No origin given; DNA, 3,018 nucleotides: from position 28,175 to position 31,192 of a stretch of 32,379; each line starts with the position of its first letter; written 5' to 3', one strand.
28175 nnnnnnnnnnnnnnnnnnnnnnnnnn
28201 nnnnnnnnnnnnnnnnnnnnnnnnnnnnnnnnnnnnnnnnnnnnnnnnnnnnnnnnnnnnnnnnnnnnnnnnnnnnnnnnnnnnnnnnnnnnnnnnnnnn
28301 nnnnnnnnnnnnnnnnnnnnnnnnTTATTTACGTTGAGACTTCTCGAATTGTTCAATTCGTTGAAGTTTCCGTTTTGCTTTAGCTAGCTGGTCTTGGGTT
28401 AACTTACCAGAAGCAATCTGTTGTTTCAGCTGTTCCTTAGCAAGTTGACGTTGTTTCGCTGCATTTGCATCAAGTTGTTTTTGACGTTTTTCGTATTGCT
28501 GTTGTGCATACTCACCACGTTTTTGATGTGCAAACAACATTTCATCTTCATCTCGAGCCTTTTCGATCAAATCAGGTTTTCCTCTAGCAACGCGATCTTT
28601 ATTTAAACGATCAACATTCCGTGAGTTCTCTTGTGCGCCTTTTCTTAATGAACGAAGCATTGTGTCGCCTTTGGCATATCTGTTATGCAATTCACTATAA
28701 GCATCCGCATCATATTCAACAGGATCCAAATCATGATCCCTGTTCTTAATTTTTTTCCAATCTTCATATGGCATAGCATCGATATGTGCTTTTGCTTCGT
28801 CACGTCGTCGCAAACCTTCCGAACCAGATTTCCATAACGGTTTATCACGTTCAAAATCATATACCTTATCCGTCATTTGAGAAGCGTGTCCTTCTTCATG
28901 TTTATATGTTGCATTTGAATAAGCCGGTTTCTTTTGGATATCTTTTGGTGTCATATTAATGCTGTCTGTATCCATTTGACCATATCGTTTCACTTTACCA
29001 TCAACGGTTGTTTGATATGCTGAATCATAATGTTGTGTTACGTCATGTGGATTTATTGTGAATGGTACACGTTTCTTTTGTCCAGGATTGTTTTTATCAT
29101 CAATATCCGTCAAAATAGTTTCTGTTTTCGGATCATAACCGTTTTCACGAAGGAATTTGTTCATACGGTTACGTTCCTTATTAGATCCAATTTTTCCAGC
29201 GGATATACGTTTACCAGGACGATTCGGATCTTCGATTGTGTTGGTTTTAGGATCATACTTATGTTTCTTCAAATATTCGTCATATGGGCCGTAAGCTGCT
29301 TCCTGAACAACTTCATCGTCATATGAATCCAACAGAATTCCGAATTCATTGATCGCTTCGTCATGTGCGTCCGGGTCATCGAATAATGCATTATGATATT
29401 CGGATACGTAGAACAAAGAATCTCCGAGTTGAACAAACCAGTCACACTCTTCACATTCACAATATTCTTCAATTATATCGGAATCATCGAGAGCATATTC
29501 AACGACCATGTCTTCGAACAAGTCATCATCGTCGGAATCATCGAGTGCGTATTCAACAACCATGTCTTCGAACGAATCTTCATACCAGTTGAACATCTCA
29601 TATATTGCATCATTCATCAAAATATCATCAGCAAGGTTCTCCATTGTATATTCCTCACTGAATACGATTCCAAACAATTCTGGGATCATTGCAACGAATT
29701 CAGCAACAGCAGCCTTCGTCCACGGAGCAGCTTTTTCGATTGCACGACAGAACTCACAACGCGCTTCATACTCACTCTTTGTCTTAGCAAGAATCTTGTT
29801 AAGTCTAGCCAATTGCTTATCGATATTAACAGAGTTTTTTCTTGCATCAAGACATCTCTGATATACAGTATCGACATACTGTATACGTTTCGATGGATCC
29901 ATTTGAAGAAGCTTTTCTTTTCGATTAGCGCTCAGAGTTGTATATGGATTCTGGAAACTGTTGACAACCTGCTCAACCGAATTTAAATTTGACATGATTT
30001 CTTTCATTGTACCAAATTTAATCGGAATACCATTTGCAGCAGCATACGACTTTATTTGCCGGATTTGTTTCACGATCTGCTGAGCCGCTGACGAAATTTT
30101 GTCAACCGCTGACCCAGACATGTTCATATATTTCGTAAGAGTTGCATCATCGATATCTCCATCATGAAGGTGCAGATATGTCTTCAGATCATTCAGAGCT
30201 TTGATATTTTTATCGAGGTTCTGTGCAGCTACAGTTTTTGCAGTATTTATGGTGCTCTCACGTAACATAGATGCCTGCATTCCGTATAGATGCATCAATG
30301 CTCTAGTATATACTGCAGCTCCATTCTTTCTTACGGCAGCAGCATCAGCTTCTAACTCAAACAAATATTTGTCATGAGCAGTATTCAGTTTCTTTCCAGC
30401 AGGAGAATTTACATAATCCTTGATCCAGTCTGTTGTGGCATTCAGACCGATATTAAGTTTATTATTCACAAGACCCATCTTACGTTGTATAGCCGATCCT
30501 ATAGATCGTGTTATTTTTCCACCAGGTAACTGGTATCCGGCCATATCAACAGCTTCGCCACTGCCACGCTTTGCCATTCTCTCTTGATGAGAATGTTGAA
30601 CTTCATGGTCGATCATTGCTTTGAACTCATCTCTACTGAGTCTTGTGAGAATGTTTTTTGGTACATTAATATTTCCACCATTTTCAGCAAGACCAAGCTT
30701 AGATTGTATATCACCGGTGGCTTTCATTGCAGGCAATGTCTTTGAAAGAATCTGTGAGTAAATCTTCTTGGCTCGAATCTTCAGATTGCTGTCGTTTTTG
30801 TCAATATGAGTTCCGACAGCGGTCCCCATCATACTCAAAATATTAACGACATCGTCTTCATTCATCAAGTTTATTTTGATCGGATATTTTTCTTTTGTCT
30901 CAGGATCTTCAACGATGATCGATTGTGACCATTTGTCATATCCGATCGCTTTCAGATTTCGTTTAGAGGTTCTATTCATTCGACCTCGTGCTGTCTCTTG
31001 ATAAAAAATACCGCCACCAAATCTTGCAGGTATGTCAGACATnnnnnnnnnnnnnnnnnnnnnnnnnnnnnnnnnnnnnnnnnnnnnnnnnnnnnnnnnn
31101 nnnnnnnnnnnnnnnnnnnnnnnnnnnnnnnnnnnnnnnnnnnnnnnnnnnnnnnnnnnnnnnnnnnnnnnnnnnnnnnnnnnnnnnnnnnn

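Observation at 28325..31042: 905-aa protein with two zincin-like metallopeptidase modules; candidate injected 'polyvalent' effector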

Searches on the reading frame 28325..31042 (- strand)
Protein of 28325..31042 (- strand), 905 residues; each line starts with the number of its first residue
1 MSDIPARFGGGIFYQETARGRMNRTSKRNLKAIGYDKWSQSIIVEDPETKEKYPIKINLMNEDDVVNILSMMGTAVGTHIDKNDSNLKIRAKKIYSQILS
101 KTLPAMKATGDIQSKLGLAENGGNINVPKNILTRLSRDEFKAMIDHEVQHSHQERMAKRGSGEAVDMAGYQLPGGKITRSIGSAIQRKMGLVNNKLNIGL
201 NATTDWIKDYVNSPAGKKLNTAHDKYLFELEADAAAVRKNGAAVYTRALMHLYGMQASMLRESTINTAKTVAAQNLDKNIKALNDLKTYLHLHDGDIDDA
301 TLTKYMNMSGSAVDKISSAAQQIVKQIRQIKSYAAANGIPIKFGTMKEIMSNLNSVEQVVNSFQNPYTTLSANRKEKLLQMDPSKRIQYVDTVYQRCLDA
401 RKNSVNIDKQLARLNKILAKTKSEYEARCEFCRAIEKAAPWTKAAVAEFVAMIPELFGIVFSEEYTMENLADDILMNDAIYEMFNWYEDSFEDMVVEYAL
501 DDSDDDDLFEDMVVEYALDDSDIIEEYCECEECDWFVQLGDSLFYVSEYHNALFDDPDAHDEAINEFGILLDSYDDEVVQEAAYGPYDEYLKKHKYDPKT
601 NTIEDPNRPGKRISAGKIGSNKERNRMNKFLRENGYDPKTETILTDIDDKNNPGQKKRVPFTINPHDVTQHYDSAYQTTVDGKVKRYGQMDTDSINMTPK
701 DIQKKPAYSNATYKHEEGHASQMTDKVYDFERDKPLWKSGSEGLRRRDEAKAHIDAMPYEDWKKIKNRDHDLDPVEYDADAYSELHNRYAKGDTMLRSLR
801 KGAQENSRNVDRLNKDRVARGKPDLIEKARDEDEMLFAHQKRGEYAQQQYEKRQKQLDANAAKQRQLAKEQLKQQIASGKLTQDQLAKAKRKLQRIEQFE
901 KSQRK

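Call 6: search_protein_families(library=pfam, proteins=[window:28325-31042:-], max_evalue=1)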
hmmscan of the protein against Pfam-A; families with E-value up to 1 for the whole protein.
window:28325-31042:- (905 aa): 5 families
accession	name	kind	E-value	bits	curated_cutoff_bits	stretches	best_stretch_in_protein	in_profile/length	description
PF10083.14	DUF2321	-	0.035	14.2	24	1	424-479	63-117/157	Uncharacterized protein conserved in bacteria (DUF2321)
PF18894.6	PhageMetallopep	-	0.044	14.3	23.7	0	129-159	71-99/134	Putative phage metallopeptidase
PF20310.4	HTH_Tnp_2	-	0.075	13.4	23.8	1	248-310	50-111/131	Transposon related HTH domain protein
PF06911.18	Senescence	-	0.61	10.4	24.6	1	149-273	46-165/184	Senescence domain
PF06844.16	DUF1244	-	0.79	10.3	27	1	746-766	33-53/67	Protein of unknown function (DUF1244)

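Call 7: search_protein_families(library=phrogs, proteins=[window:28325-31042:-], max_evalue=0.01)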
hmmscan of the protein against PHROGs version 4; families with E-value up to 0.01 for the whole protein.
window:28325-31042:- (905 aa): 0 families

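Call 8: search_dna_similar(query=window:28325-31042:-, collection=phages, mode=protein, max_rows=30)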
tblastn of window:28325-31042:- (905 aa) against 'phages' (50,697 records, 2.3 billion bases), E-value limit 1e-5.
No match.
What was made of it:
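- On Tape measure / conventional structural protein: Pfam gives none (call 6). tblastn against 50,697 phage records gives no match (call 8).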

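Call 10: find_homologous_proteins(query=window:28325-31042:-, max_evalue=0.001)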
Query window:28325-31042:- (905 aa): 2 proteins with E <= 0.001 among 8000 candidates.
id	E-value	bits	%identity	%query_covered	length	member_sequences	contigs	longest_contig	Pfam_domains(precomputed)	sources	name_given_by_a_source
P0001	0.0e+0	2006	98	100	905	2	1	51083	-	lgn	-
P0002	9.5e-195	668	61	55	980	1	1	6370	-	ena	-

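Call 15: find_encoding_contigs(protein=P0001, flank=10000, max_places=4)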
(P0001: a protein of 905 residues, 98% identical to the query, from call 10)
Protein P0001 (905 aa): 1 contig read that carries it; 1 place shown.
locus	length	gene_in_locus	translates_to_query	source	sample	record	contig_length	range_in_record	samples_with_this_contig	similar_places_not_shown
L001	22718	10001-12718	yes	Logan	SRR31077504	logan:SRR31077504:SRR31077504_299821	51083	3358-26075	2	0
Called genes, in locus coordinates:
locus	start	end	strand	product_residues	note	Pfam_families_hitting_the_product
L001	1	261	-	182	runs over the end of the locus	PF00383:dCMP_cyt_deam_1, PF14437:MafB19-deam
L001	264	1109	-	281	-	-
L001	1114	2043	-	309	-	-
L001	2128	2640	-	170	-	-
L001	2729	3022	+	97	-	-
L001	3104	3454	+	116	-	-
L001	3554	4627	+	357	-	-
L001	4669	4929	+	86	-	-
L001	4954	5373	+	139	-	-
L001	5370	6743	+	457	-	-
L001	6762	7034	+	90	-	-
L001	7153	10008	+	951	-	PF00583:Acetyltransf_1, PF13508:Acetyltransf_7, PF08445:FR47 (faint)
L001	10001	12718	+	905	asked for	-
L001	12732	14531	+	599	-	-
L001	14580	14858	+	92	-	-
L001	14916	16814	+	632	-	PF03120:OB_DNA_ligase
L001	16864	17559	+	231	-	-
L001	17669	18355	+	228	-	PF00149:Metallophos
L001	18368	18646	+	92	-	PF12116:SpoIIID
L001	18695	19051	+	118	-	-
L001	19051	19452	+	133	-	-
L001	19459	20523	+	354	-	PF00149:Metallophos (weak)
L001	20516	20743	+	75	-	-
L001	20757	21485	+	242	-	PF08719:NADAR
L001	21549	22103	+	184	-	-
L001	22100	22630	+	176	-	-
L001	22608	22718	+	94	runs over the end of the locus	-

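Call 16: find_encoding_contigs(protein=P0002, flank=10000, max_places=4)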
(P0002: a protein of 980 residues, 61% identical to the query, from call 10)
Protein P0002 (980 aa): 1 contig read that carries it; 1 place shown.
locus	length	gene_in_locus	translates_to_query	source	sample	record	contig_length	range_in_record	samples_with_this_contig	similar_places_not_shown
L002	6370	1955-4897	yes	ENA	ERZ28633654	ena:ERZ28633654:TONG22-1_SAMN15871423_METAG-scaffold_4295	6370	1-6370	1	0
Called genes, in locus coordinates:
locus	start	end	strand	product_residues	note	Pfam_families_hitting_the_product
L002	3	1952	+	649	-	?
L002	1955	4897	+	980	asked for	-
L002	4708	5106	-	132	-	-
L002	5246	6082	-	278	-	-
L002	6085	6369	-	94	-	?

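Call 22: search_solved_structures(query=window:28325-31042:-, max_evalue=10, show_alignments=3)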
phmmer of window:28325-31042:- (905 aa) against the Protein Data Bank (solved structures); distinct sequences matched with E-value up to 10: 0.

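Call 24: search_dna_similar(query=L001:7153-10008:+, collection=phages, mode=protein, max_rows=25, max_evalue=0.001)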
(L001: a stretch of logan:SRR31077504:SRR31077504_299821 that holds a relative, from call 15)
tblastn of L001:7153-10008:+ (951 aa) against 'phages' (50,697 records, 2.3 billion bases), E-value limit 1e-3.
Records with a match: 13; places in all: 13; records where one place covers at least 80% of the query: 0.
Best place of each record, by identity: <60% 13.
By first word of the organism name: Prevotella 9; Klebsiella 3; Salmonella 1.
By host as written in the record: Prevotella sp. 9; Klebsiella pneumoniae K6592 2; Salmonella enterica subsp. enterica serovar Heidelberg 1; - 1.
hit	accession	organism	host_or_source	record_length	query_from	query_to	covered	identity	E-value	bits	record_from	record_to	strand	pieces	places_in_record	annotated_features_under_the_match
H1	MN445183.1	Salmonella phage vB_SalM_SA002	Salmonella enterica subsp. enterica ...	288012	570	693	13%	31.1%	3e-4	51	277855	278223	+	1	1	hypothetical protein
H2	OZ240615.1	Klebsiella phage vB_KpM_Centimanus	-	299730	573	693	13%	29.0%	3e-7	61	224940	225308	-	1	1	hypothetical protein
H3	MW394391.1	Klebsiella phage vB_KpM_FBKp24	Klebsiella pneumoniae K6592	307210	573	693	13%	26.8%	5e-6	57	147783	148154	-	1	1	hypothetical protein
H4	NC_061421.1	Klebsiella phage vB_KpM_FBKp24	Klebsiella pneumoniae K6592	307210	573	693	13%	26.8%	5e-6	57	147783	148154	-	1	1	hypothetical protein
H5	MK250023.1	Prevotella phage Lak-B4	Prevotella sp.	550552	477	562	9%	34.5%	1e-4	52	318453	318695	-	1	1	record has no annotation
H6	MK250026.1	Prevotella phage Lak-B7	Prevotella sp.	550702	477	562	9%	34.5%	1e-4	52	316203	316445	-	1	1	record has no annotation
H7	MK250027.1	Prevotella phage Lak-B8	Prevotella sp.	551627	477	562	9%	34.5%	1e-4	52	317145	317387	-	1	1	record has no annotation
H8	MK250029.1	Prevotella phage Lak-C1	Prevotella sp.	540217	477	562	9%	33.3%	5e-4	50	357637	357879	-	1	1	record has no annotation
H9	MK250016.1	Prevotella phage Lak-A1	Prevotella sp.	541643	477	562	9%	33.3%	5e-4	50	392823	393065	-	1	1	record has no annotation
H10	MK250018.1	Prevotella phage Lak-A1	Prevotella sp.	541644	477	562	9%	33.3%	5e-4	50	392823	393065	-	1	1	record has no annotation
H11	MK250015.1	Prevotella phage Lak-A1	Prevotella sp.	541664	477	562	9%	33.3%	5e-4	50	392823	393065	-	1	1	record has no annotation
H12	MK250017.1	Prevotella phage Lak-A1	Prevotella sp.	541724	477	562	9%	33.3%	5e-4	50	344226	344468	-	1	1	record has no annotation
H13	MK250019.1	Prevotella phage Lak-A2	Prevotella sp.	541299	477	562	9%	32.2%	4e-4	50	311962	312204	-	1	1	record has no annotation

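Call 26: search_protein_representatives(protein=window:28325-31042:-)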
Query: 905 residues. Proteins with E-value up to 0.001 (for the whole library): 78; up to 1e-10: 50; up to 1e-30: 14. The best 78 are listed.
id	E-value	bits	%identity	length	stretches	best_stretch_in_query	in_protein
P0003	7.2e-202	689.6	82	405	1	520-905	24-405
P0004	1.5e-101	357.8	65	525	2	509-816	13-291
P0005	8.2e-94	332.1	63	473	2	509-731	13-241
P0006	5.0e-93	329.6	59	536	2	513-805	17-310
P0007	3.4e-90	320.2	58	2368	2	530-793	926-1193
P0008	1.4e-87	311.5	55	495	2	522-822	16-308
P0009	6.5e-87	309.3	59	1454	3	514-649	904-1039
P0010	4.7e-83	296.6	55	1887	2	531-793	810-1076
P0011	4.6e-82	293.3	69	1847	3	531-665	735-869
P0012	8.7e-81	289.1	55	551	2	529-806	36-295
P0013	1.0e-68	249.1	50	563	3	609-799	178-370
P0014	6.3e-66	239.9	75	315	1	513-666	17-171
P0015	1.2e-41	159.6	39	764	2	506-671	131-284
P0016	1.6e-31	126.1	41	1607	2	503-800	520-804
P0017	8.7e-28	113.7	36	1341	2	506-664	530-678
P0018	1.6e-25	106.3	37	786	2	500-826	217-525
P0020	5.8e-25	104.4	54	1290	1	579-725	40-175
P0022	1.0e-24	103.5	52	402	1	572-738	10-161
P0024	2.6e-24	102.2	43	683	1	573-795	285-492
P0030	1.7e-23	99.5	49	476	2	583-726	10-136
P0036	2.0e-21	92.7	42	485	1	571-798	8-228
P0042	8.6e-17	77.4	35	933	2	528-801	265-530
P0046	2.2e-13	66.1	34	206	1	551-721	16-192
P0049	1.1e-11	60.4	37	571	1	568-726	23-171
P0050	1.4e-11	60.1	42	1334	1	617-793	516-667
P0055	2.7e-09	52.6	32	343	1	620-880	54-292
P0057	1.2e-07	47.1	39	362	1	620-816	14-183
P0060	2.3e-06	42.9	42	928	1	620-791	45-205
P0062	3.6e-06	42.2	39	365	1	620-723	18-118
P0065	1.1e-05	40.6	39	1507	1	620-800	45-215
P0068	5.5e-05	38.3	36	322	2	620-729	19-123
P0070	8.2e-05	37.7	38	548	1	621-863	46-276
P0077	4.2e-04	35.4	34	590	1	602-723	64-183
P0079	6.1e-04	34.9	42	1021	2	671-801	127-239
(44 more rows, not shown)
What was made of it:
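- The exhaustive search found 78 cluster representatives, all matching aa ~500-830 (call 26).
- Tried and rejected: The exhaustive HMMER search supplied the family instead (call 26).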

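Call 28: search_protein_families(library=pfam, proteins=[P0007, P0009, P0010, P0011, P0016], max_evalue=0.01)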
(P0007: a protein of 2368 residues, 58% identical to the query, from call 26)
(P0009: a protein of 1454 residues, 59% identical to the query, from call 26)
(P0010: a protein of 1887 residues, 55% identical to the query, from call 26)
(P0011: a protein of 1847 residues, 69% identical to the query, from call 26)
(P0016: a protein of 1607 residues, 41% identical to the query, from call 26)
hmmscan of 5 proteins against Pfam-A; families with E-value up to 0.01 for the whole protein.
P0007 (2368 aa): 4 families
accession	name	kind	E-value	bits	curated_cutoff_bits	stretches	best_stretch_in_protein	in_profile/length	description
PF00583.31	Acetyltransf_1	-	6.6e-13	49.4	20.7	1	174-263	20-116/116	Acetyltransferase (GNAT) family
PF13508.13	Acetyltransf_7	-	2.9e-06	28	27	1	189-264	5-83/84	Acetyltransferase (GNAT) domain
PF13673.13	Acetyltransf_10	-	5.7e-06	26.8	23.6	1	179-264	23-108/128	Acetyltransferase (GNAT) domain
PF08445.16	FR47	-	3.6e-05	24.1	22.1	1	208-271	18-85/86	FR47-like protein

P0009 (1454 aa): 5 families
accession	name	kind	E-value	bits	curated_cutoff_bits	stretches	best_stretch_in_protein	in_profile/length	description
PF00583.31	Acetyltransf_1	-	6.9e-13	49.3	20.7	1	377-467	19-116/116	Acetyltransferase (GNAT) family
PF13508.13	Acetyltransf_7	-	1.3e-07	32.3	27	1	391-468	3-83/84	Acetyltransferase (GNAT) domain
PF08445.16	FR47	-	2.2e-05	24.8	22.1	1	410-475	16-85/86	FR47-like protein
PF13673.13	Acetyltransf_10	-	0.00024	21.5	23.6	1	382-468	22-108/128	Acetyltransferase (GNAT) domain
PF15644.12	Gln_amidase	-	0.0039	18.7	24.1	1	186-284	1-114/114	Papain fold toxin 1, glutamine deamidase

P0010 (1887 aa): 1 family
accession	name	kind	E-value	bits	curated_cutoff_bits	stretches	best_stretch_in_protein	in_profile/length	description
PF15644.12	Gln_amidase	-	6.4e-05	24.4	24.1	1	152-251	1-113/114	Papain fold toxin 1, glutamine deamidase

P0011 (1847 aa): 0 families

P0016 (1607 aa): 6 families
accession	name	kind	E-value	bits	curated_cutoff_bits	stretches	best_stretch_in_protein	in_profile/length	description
PF00583.31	Acetyltransf_1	-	2.8e-13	50.6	20.7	1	39-141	6-116/116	Acetyltransferase (GNAT) family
PF13508.13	Acetyltransf_7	-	6.4e-10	39.7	27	1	66-143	5-84/84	Acetyltransferase (GNAT) domain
PF13673.13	Acetyltransf_10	-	2.4e-05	24.8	23.6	1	66-155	33-121/128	Acetyltransferase (GNAT) domain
PF13302.13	Acetyltransf_3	-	9.7e-05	23.5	25.4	1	42-142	31-138/138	Acetyltransferase (GNAT) domain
PF08445.16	FR47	-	0.00025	21.4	22.1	1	92-144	24-80/86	FR47-like protein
PF04473.18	DUF553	-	0.0085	16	20.5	0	1407-1500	17-105/140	Transglutaminase-like domain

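Call 41: search_protein_families(library=phrogs, proteins=[L001:264-1109:-, L001:1114-2043:-, L001:2128-2640:-, L001:2729-3022:+, L001:3104-3454:+, L001:3554-4627:+, L001:4954-5373:+, L001:5370-6743:+, L001:6762-7034:+, L001:7153-10008:+], max_evalue=0.01)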
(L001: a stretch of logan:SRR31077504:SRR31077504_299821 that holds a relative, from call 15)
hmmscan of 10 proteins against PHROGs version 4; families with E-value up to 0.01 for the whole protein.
L001:264-1109:- (281 aa): 1 family
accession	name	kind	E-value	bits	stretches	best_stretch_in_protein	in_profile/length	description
phrog_19741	-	unknown function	0.0015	18.2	1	9-104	200-291/663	-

L001:1114-2043:- (309 aa): 2 families
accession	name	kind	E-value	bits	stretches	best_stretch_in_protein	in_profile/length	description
phrog_19847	-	DNA, RNA and nucleotide metabolism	2e-16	61.2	2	191-304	224-344/346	DNA primase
phrog_47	-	DNA, RNA and nucleotide metabolism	3.2e-10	40.2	1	2-69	30-105/947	DNA primase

L001:2128-2640:- (170 aa): 0 families

L001:2729-3022:+ (97 aa): 0 families

L001:3104-3454:+ (116 aa): 1 family
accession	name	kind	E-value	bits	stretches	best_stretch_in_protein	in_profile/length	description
phrog_26909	-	head and packaging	0.001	20.5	1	35-110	19-94/99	virion structural protein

L001:3554-4627:+ (357 aa): 0 families

L001:4954-5373:+ (139 aa): 1 family
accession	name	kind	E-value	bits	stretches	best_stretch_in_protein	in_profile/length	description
phrog_15542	-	tail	0.0061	17.5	0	77-105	41-69/110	tail sheath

L001:5370-6743:+ (457 aa): 2 families
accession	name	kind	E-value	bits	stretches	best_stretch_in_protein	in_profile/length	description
phrog_21946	-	unknown function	3.2e-22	80.4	2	52-310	8-258/417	-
phrog_3289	-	unknown function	0.0045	16.6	1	147-247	93-192/526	-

L001:6762-7034:+ (90 aa): 0 families

L001:7153-10008:+ (951 aa): 6 families
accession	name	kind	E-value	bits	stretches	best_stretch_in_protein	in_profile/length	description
phrog_10766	-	unknown function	7e-11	43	1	574-699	27-153/186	-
phrog_3810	-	other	3.3e-08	34.7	1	389-467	62-145/155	acetyltransferase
phrog_1249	-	other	1.9e-07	32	1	381-489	52-176/180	acetyltransferase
phrog_5043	-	unknown function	2.2e-07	31.9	1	570-680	27-118/207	-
phrog_21214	-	other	0.00023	22.2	1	394-465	59-123/129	acetyltransferase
phrog_7861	-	other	0.00026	21.6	1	410-469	51-112/159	acetyltransferase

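Call 54: find_encoding_contigs(protein=P0007, flank=10000, max_places=3)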
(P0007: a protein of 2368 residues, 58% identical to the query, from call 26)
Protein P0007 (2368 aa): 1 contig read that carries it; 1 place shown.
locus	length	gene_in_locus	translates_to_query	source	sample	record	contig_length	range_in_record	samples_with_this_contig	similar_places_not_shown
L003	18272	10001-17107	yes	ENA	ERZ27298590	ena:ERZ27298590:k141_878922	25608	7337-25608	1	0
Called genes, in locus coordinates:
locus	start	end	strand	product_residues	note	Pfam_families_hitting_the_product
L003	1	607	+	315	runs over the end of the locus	-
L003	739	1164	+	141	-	-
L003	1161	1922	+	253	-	-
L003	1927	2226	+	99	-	-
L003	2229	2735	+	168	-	-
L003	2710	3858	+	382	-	-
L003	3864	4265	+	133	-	-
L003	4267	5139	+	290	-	-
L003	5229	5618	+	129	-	-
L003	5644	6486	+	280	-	-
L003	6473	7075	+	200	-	-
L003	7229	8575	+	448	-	-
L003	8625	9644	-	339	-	-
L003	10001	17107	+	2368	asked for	PF00583:Acetyltransf_1, PF13508:Acetyltransf_7 (weak), PF13673:Acetyltransf_10 (faint)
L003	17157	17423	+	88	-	-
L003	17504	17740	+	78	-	-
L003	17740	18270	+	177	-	?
